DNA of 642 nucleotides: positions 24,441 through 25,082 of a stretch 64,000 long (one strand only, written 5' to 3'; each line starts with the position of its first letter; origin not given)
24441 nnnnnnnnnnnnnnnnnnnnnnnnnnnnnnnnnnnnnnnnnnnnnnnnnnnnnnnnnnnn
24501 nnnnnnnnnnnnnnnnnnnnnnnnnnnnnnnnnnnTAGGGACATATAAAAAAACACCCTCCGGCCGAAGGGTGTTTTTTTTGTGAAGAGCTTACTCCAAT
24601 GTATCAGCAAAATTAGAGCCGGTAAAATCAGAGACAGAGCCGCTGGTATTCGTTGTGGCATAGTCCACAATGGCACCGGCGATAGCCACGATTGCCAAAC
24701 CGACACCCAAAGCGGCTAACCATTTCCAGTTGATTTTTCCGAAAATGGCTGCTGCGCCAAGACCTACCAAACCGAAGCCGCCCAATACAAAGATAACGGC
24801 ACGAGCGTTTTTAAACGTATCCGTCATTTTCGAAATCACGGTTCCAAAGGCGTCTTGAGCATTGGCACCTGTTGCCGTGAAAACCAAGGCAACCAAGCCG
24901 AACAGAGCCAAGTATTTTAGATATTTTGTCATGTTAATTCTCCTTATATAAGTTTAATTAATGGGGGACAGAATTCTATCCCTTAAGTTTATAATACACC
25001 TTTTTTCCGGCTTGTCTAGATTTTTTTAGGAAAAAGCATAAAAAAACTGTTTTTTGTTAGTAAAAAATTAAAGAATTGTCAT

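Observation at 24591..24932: Orphan TrbC/VirB2-like pilin gene isolated between eno and the secretin cluster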

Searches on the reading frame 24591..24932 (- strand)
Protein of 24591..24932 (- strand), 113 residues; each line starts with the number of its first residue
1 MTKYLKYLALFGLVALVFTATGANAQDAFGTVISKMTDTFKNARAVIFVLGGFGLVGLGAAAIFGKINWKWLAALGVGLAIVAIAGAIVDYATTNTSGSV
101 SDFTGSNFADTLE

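Call 3: search_protein_families(library=pfam, proteins=[window:24591-24932:-], max_evalue=1)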
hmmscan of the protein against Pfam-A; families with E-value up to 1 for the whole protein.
window:24591-24932:- (113 aa): 2 families
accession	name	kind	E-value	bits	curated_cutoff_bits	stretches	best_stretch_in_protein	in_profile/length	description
PF04956.18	TrbC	-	5.2e-09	36.6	27.9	1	5-91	10-97/98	TrbC/VIRB2 pilin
PF03743.19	TrbI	-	0.061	13.6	35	1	41-106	74-137/188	Bacterial conjugation TrbI-like protein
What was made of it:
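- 24591..24932 (-): virB2/trbC-family pilin gene (113 aa prepilin). Residues 1-25 are the signal peptide, 45-65 TM helix 1, 66-70 a basic loop, 71-91 TM helix 2, and 92-113 a variable tail ending in the conserved F-x-D-T-L motif. PF04956 above the gathering cutoff (call 3).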

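Call 4: search_protein_families(library=ncbifam, proteins=[window:24591-24932:-], max_evalue=1)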
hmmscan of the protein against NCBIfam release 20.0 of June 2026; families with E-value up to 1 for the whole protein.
window:24591-24932:- (113 aa): 2 families
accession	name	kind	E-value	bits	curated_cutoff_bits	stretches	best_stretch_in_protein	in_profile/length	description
NF033688.1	MG406_fam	hypoth_equivalog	0.1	13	40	1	45-91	12-58/118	MG406 family protein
NF047510.1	LIC_10190_fam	subfamily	0.1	11.3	100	1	28-85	16-74/424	LIC_10190 family membrane protein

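Call 8: find_homologous_proteins(query=window:24591-24932:-, max_evalue=0.001)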
Query window:24591-24932:- (113 aa): 436 proteins with E <= 0.001 among 633 candidates; the best 120 are listed.
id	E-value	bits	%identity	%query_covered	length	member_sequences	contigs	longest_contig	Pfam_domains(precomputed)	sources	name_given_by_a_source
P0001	1.0e-60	220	97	100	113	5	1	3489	PF04956.19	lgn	-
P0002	6.6e-34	134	59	100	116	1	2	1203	PF04956.19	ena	-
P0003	1.1e-33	134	61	99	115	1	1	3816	PF04956.19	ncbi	-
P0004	3.4e-33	132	61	99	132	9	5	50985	PF04956.19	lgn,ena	-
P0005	3.9e-33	132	59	100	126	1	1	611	PF04956.19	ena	-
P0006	1.8e-32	130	61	99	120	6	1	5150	PF04956.19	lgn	-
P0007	2.6e-32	129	56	100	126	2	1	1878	PF04956.19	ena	-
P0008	2.7e-32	129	60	99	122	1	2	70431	PF04956.19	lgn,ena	-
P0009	5.1e-32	128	60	100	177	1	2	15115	PF04956.19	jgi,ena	-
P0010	5.6e-32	128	59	99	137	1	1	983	PF04956.19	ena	-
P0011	5.9e-32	128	60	100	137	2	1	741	PF04956.19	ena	-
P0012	7.5e-32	128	60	99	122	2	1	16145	PF04956.19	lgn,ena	-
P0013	7.7e-32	128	63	91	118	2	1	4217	PF04956.19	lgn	-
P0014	1.1e-31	127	59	99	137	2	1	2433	PF04956.19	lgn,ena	-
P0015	1.3e-31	127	58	99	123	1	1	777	PF04956.19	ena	-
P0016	2.0e-31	126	61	99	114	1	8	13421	PF04956.19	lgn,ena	-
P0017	2.2e-31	126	60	99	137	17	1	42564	PF04956.19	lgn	-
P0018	4.1e-31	125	57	100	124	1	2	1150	PF04956.19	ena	-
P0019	4.7e-31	125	61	99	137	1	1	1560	PF04956.19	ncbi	-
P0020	4.8e-31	125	59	99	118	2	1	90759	PF04956.19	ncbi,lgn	-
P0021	4.9e-31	125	57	99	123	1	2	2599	PF04956.19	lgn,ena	-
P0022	5.5e-31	125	58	99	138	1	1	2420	PF04956.19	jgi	-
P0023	6.4e-31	125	58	99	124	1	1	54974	PF04956.19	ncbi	-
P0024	1.0e-30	124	64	73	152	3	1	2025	PF04956.19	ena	-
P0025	1.2e-30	124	62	99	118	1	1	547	PF04956.19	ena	-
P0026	1.4e-30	124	60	99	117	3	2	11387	PF04956.19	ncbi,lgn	-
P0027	3.9e-30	122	58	99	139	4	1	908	PF04956.19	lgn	-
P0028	3.9e-30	122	61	99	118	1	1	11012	PF04956.19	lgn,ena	-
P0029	4.1e-30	122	58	100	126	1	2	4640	PF04956.19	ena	-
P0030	4.2e-30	122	57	99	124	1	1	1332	PF04956.19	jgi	jgi:type IV secretory pathway VirB2 component (pilin)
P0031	4.4e-30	122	56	99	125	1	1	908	PF04956.19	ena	-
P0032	4.9e-30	122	63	89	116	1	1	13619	PF04956.19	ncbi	-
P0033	5.0e-30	122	58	99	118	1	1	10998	PF04956.19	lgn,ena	-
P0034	5.3e-30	122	57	98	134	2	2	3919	PF04956.19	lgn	-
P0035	5.3e-30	122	59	96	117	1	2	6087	PF04956.19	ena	-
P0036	5.5e-30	122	58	100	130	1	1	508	PF04956.19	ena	-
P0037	6.0e-30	122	58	99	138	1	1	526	PF04956.19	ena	-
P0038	6.5e-30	121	62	88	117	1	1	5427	PF04956.19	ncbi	-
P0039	6.9e-30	121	59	99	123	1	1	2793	PF04956.19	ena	-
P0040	7.8e-30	121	56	100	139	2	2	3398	PF04956.19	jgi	-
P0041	7.8e-30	121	58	99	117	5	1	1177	PF04956.19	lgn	-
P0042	9.1e-30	121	60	100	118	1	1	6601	PF04956.19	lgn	-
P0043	1.1e-29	121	57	99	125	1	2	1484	PF04956.19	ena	-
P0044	1.1e-29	121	56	99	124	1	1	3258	PF04956.19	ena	-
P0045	1.1e-29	121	57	99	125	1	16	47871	PF04956.19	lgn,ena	-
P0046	1.4e-29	120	58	100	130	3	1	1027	PF04956.19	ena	-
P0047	1.5e-29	120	56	99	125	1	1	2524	PF04956.19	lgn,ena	-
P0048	1.6e-29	120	57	95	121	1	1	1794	PF04956.19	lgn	-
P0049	1.7e-29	120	55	99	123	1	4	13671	PF04956.19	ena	-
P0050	1.8e-29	120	56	95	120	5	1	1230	PF04956.19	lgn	-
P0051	1.8e-29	120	55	100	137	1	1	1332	PF04956.19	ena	-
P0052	2.0e-29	120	58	100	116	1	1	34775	PF04956.19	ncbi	-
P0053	2.0e-29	120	59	99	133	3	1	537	PF04956.19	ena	-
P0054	2.1e-29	120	57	99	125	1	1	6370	PF04956.19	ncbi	-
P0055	2.3e-29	120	57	99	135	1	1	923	PF04956.19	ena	-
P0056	2.4e-29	120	57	100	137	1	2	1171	PF04956.19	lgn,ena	-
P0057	2.5e-29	120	56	100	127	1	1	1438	PF04956.19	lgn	-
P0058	2.6e-29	119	57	100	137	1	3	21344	PF04956.19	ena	-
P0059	2.6e-29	119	57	100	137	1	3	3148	PF04956.19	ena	-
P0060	2.6e-29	119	58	99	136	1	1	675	PF04956.19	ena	-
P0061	2.7e-29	119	57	99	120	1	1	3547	PF04956.19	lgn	-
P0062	2.8e-29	119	56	99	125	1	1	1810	PF04956.19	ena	-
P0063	2.9e-29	119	56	100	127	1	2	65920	PF04956.19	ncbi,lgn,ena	-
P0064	2.9e-29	119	57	99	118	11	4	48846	PF04956.19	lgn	-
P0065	3.3e-29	119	54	99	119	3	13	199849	PF04956.19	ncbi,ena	-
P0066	3.6e-29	119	57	100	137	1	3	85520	PF04956.19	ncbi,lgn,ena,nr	ncbi:MAG: TrbC/VirB2 family protein [Alphaproteobacteria bacterium]|nr:TrbC/VirB2 family protein [Al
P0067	4.1e-29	119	59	91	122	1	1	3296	PF04956.19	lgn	-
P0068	4.6e-29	119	56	99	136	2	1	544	PF04956.19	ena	-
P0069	4.6e-29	119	56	99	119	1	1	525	PF04956.19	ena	-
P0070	4.7e-29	119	55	100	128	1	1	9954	PF04956.19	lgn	-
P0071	5.2e-29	119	56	99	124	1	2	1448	PF04956.19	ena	-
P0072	6.7e-29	118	56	99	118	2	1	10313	PF04956.19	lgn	-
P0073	7.2e-29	118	57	98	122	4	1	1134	PF04956.19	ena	-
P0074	7.4e-29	118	57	99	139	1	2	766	PF04956.19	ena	-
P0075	7.5e-29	118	57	99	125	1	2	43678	PF04956.19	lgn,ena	-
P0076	7.6e-29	118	59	97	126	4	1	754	PF04956.19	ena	-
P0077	8.1e-29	118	57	99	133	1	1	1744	PF04956.19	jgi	jgi:type IV secretory pathway VirB2 component (pilin)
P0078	8.6e-29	118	56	99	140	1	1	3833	PF04956.19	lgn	-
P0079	9.4e-29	118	59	90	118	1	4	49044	PF04956.19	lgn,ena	-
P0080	9.6e-29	118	56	100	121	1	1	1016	PF04956.19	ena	-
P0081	1.0e-28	118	60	88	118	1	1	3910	PF04956.19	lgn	-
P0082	1.0e-28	118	55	99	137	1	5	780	PF04956.19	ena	-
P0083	1.1e-28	117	62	77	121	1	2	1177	PF04956.19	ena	-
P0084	1.2e-28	117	65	82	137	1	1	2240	PF04956.19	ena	-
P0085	1.2e-28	117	57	99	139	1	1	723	PF04956.19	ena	-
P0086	1.2e-28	117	57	96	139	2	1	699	PF04956.19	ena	-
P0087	1.2e-28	117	57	100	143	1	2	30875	PF04956.19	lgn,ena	-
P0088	1.3e-28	117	55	99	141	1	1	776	PF04956.19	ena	-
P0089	1.4e-28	117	53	99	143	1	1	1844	PF04956.19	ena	-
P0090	1.7e-28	117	56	100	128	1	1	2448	PF04956.19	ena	-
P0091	1.8e-28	117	56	100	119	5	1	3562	PF04956.19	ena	-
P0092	1.9e-28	117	56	99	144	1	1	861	PF04956.19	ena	-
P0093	2.2e-28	117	56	100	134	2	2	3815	PF04956.19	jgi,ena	-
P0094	2.5e-28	116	55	100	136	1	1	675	PF04956.19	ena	-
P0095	2.5e-28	116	55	93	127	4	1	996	PF04956.19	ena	-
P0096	2.5e-28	116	59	87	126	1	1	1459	PF04956.19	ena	-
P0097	2.6e-28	116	54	99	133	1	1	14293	PF04956.19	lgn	-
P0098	2.8e-28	116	56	99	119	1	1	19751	PF04956.19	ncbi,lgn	-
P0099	2.9e-28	116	57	99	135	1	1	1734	PF04956.19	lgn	-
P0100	3.0e-28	116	54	99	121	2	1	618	PF04956.19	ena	-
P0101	3.1e-28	116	56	99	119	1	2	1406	PF04956.19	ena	-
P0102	3.2e-28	116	55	99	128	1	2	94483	PF04956.19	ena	-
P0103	3.2e-28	116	56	97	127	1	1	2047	PF04956.19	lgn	-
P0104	3.6e-28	116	54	99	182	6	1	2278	PF04956.19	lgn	-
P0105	4.0e-28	116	54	99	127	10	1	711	PF04956.19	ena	-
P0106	4.1e-28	116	53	99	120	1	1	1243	PF04956.19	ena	-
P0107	4.1e-28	116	56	99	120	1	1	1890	PF04956.19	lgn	-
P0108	4.3e-28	116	53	99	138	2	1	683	PF04956.19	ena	-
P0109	5.1e-28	115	56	99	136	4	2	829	PF04956.19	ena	-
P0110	5.3e-28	115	54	99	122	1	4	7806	PF04956.19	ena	-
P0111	5.6e-28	115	55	100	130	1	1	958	PF04956.19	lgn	-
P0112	5.8e-28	115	54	100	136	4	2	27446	PF04956.19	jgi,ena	-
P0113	5.9e-28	115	62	88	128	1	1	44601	PF04956.19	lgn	-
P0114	6.0e-28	115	56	99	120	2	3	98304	PF04956.19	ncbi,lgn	-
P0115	6.1e-28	115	55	99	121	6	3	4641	PF04956.19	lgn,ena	-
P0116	6.5e-28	115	56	99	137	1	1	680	PF04956.19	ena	-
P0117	6.7e-28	115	56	100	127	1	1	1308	PF04956.19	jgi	jgi:hypothetical protein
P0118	7.2e-28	115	54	97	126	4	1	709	PF04956.19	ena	-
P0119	7.2e-28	115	56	99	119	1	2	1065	PF04956.19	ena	-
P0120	7.8e-28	115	55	99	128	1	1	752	PF04956.19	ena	-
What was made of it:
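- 24591..24932 (-): 436 homologues, all PF04956 (call 8).
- On TrbC/VirB2 pilin family (PF04956): All 120 listed homologues carry PF04956 (call 8).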

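Call 9: find_encoding_contigs(protein=window:24591-24932:-, flank=10000, max_places=6)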
Protein window:24591-24932:- (113 aa): 15 contigs read that carry it; 6 places shown.
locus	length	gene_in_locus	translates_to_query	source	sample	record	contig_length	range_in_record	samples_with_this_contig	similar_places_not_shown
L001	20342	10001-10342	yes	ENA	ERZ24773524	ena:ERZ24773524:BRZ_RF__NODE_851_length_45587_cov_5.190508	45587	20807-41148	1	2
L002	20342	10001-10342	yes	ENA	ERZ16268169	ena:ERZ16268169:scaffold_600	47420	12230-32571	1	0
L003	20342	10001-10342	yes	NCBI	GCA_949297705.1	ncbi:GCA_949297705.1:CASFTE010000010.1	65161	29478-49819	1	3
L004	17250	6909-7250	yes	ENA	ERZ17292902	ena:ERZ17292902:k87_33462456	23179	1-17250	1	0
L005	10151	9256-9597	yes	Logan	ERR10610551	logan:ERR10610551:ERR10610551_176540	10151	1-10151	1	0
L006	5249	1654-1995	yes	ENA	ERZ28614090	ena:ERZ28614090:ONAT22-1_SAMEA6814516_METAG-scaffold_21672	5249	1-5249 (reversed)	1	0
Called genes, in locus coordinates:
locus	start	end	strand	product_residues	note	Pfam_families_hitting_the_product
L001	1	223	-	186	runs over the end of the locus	PF01765:RRF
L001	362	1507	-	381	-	PF00482:T2SSF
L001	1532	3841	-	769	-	PF00437:T2SSE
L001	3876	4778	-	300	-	-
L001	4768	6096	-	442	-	PF06864:PAP_PilO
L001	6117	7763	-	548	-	PF00263:Secretin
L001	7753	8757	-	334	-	PF10671:TcpQ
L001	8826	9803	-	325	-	-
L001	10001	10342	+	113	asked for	PF04956:TrbC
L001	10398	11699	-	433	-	PF03952:Enolase_N, PF00113:Enolase_C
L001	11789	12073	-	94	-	PF03840:SecG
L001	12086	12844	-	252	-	PF00121:TIM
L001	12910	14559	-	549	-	PF00749:tRNA-synt_1c, PF19269:Anticodon_2 (faint)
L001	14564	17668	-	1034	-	PF00133:tRNA-synt_1, PF09334:tRNA-synt_1g (weak), PF08264:Anticodon_1, PF19302:DUF5915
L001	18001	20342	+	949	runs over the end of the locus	PF00082:Peptidase_S8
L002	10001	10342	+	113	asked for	PF04956:TrbC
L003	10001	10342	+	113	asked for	PF04956:TrbC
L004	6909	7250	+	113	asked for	PF04956:TrbC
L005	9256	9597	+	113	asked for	PF04956:TrbC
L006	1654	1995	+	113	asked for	PF04956:TrbC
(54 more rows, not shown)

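Call 10: find_encoding_contigs(protein=P0065, flank=10000, max_places=3)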
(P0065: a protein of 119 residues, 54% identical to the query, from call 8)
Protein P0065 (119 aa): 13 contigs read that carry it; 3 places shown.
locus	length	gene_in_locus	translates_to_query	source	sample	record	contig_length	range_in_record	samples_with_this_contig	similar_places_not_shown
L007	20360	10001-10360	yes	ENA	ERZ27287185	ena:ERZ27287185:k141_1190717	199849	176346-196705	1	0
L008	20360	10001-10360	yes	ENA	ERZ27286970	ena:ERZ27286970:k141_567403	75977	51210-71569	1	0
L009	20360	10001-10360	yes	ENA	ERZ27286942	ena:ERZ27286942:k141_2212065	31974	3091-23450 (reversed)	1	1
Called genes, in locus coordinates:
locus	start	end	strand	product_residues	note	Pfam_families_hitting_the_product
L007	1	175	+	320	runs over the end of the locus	PF20030:bpMoxR, PF07726:AAA_3, PF07728:AAA_5, PF17863:AAA_lid_2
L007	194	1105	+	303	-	PF01882:DUF58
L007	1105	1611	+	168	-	PF14316:DUF4381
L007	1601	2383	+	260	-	PF05099:TerB (faint)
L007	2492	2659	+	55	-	PF00471:Ribosomal_L33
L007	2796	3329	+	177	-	-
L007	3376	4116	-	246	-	PF08032:SpoU_sub_bind, PF00588:SpoU_methylase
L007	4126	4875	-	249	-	-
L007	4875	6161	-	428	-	-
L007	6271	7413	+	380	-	-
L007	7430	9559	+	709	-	-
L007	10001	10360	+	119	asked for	PF04956:TrbC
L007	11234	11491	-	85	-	PF01016:Ribosomal_L27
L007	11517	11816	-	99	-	PF00829:Ribosomal_L21p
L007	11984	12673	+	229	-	PF04367:DUF502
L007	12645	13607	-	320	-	PF01207:Dus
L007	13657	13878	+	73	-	PF11324:DUF3126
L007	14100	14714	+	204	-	PF01330:RuvA_N, PF14520:HHH_5, PF07499:RuvA_C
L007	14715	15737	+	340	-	PF05496:RuvB_N, PF00004:AAA, PF07728:AAA_5 (weak), PF17864:AAA_lid_4, PF05491:WHD_RuvB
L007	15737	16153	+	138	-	PF13279:4HBT_2, PF03061:4HBT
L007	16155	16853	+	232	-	PF01618:MotA_ExbB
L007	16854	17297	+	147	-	PF02472:ExbD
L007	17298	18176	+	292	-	-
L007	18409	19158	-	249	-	PF01416:PseudoU_synth_1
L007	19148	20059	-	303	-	PF00551:Formyl_trans_N, PF02911:Formyl_trans_C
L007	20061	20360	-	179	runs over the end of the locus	PF01327:Pep_deformylase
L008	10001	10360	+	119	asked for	PF04956:TrbC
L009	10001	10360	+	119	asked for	PF04956:TrbC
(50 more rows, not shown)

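Call 11: find_encoding_contigs(protein=P0066, flank=10000, max_places=3)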
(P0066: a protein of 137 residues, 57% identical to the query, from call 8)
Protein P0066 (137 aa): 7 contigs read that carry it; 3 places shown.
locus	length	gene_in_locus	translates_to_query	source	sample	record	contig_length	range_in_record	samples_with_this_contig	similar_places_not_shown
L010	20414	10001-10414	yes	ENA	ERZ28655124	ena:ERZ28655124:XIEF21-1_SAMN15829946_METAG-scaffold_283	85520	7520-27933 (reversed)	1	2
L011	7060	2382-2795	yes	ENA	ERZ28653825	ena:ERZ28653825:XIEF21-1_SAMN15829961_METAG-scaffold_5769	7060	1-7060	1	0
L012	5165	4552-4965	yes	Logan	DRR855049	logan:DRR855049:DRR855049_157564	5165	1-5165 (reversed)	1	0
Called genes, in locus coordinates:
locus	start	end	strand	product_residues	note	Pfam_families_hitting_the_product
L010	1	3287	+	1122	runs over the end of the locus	PF07690:MFS_1, PF01553:Acyltransferase, PF00501:AMP-binding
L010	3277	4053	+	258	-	PF00583:Acetyltransf_1 (weak)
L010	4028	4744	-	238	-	PF04402:SIMPL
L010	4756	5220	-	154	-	PF09917:DUF2147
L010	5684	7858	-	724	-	-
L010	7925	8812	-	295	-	PF01636:APH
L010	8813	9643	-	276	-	PF06414:Zeta_toxin, PF13671:AAA_33 (weak)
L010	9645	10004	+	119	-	-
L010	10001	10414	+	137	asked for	PF04956:TrbC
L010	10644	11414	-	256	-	PF05175:MTS, PF13489:Methyltransf_23 (weak), PF13847:Methyltransf_31, PF08241:Methyltransf_11 (faint), PF08242:Methyltransf_12 (weak), PF13649:Methyltransf_25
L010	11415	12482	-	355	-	PF03462:PCRF, PF00472:RF-1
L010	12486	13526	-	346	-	PF13413:HTH_25, PF13464:RodZ_C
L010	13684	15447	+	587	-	PF03485:Arg_tRNA_synt_N, PF00750:tRNA-synt_1d, PF05746:DALR_1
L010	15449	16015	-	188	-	PF02622:DUF179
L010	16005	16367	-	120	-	PF09538:FYDLN_acid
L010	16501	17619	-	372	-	-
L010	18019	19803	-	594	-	PF00575:S1 (weak), PF13509:S1_2 (faint), PF21710:Spt6_S1 (faint), PF00575:S1, PF23459:S1_RRP5 (weak), PF00575:S1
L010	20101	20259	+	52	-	-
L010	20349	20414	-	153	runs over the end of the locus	-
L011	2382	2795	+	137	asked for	PF04956:TrbC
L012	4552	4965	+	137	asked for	PF04956:TrbC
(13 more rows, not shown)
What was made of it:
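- On Rickettsiales rvh T4SS: Orphan virB2 paralogues exist (calls 10, 11).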

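Call 12: find_encoding_contigs(protein=P0020, flank=10000, max_places=3)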
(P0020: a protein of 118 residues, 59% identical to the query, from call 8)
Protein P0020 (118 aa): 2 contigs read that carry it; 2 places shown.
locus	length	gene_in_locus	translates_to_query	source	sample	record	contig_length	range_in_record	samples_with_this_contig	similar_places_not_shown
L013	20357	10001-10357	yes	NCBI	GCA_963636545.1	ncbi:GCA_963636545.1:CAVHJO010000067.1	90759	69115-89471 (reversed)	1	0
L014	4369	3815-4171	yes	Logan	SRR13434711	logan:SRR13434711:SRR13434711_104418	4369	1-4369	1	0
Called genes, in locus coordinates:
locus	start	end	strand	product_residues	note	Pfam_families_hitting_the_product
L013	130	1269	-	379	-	PF00482:T2SSF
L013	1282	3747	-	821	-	PF00437:T2SSE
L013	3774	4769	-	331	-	-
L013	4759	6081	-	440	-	PF06864:PAP_PilO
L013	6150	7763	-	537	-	-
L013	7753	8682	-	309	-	PF10671:TcpQ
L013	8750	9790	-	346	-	-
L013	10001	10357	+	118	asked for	PF04956:TrbC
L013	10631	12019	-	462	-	PF00512:HisKA, PF02518:HATPase_c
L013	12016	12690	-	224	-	PF00072:Response_reg, PF00486:Trans_reg_C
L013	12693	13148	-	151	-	-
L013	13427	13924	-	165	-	-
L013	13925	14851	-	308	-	PF13231:PMT_2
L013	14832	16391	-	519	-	PF01266:DAO (faint), PF01593:Amino_oxidase, PF07992:Pyr_redox_2 (faint), PF12831:FAD_oxidored (faint), PF13450:NAD_binding_8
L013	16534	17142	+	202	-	PF00081:Sod_Fe_N, PF02777:Sod_Fe_C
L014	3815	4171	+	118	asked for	PF04956:TrbC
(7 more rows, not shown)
